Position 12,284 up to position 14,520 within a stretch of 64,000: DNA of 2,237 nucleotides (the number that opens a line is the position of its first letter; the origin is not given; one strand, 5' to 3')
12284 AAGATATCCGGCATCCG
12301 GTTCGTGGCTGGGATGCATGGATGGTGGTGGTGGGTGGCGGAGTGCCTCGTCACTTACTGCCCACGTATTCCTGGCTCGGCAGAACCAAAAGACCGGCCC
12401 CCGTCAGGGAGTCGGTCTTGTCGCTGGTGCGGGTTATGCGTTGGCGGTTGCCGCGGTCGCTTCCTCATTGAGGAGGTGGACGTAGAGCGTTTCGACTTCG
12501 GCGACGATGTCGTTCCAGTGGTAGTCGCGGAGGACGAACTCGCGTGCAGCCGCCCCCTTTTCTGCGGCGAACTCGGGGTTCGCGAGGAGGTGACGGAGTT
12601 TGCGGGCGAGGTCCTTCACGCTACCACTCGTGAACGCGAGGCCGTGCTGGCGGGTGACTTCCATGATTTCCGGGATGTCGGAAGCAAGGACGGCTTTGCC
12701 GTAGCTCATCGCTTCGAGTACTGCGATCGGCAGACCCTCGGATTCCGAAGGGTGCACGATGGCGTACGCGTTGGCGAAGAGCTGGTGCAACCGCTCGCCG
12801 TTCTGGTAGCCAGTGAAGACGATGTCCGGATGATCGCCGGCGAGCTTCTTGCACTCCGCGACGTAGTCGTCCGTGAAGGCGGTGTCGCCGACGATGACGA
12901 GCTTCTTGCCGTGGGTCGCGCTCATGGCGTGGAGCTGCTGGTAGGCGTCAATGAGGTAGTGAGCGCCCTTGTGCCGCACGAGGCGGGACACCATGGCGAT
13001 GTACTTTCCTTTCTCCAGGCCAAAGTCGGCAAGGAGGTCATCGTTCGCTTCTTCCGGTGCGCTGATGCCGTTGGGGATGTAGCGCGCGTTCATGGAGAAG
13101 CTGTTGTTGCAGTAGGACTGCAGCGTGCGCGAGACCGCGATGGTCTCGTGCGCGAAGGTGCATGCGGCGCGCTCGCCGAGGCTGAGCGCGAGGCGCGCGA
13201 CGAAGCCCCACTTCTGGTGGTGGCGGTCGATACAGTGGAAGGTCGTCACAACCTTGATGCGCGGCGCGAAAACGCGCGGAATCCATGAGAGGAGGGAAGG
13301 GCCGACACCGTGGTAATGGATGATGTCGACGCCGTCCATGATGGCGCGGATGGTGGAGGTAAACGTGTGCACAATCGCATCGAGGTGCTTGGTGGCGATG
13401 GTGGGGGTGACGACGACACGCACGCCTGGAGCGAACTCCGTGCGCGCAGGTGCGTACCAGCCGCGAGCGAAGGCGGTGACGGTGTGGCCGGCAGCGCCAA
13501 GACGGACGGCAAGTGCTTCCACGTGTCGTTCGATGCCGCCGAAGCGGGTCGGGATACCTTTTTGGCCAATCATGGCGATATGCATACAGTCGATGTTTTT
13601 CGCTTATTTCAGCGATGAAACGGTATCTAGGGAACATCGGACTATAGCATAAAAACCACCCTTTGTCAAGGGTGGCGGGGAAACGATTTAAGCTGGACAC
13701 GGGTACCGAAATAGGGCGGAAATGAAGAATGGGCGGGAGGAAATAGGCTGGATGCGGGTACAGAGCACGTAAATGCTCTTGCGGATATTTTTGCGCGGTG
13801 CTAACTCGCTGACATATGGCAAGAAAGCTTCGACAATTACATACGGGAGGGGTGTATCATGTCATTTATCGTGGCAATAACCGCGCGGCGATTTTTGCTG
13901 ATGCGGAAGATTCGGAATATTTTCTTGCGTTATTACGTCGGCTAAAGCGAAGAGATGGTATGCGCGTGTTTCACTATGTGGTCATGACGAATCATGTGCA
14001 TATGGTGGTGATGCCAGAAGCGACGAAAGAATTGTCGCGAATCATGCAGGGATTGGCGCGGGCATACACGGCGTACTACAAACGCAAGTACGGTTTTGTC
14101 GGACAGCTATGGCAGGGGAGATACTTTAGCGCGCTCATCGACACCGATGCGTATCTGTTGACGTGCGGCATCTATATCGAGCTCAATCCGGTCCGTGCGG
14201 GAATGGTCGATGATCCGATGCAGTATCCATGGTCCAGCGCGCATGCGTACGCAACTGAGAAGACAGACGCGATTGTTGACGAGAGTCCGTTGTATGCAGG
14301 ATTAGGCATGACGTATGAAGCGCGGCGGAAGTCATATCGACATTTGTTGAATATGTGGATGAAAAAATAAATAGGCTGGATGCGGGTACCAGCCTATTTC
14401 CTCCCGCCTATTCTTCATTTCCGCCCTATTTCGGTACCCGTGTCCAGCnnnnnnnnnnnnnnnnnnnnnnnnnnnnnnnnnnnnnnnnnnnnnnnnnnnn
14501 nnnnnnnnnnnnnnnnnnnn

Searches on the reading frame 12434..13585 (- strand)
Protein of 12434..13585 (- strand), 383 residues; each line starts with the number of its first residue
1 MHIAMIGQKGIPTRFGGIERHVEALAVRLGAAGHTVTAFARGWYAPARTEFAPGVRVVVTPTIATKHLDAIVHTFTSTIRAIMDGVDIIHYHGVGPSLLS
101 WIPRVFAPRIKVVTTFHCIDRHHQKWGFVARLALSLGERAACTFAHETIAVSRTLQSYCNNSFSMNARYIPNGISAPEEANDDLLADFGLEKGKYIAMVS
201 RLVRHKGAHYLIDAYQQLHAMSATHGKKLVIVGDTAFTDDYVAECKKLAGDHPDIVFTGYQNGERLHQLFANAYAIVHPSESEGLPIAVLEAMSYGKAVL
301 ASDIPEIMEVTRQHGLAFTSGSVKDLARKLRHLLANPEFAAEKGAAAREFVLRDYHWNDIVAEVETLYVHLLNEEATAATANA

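Call 13: search_protein_families(library=pfam, proteins=[window:12434-13585:-], max_evalue=0.01)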
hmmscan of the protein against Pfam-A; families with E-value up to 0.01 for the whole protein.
window:12434-13585:- (383 aa): 6 families
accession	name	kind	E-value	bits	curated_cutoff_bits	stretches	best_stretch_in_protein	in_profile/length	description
PF00534.26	Glycos_transf_1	-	3.1e-30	105.4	26.4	1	191-349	13-171/172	Glycosyl transferases group 1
PF13692.12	Glyco_trans_1_4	-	4e-26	92.4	27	1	194-336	2-142/142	Glycosyl transferases group 1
PF13439.12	Glyco_transf_4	-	8.3e-22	78.4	28.5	1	15-174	1-166/170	Glycosyltransferase Family 4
PF13579.12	Glyco_trans_4_4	-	9e-15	55.8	29.7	1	16-173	1-158/158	Glycosyl transferase 4-like domain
PF13524.12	Glyco_trans_1_2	-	1.2e-10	41.9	25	1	219-364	7-142/144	Glycosyl transferase-like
PF20706.3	GT4-conflict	-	7.7e-10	38.7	26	1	14-363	10-384/385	Family 4 Glycosyltransferase in conflict systems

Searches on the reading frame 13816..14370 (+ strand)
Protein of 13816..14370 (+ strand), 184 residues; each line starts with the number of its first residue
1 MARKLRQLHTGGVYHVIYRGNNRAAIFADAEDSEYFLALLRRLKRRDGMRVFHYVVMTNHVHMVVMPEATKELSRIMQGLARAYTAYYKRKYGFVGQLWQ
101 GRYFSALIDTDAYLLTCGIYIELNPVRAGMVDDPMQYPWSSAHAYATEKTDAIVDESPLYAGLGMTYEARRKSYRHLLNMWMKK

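Call 83: search_protein_families(library=pfam, proteins=[window:13816-14370:+], max_evalue=0.001)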
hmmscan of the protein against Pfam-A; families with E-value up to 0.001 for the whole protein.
window:13816-14370:+ (184 aa): 1 family
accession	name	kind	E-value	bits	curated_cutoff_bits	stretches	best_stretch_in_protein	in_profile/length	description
PF01797.21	Y1_Tnp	-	3.1e-15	56.8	23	1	13-122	6-119/121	Transposase IS200 like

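Call 84: search_protein_families(library=ncbifam, proteins=[window:13816-14370:+], max_evalue=0.01)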
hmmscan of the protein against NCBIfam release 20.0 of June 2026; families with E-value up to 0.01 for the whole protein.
window:13816-14370:+ (184 aa): 2 families
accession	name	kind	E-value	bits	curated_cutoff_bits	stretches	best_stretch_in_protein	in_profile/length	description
NF047646.1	REP_Tyr_transpos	equivalog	3.2e-22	79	80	1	6-140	4-146/146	REP-associated tyrosine transposase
NF033573.1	transpos_IS200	equivalog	4.6e-05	23.7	55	1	13-104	12-108/126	IS200/IS605 family transposase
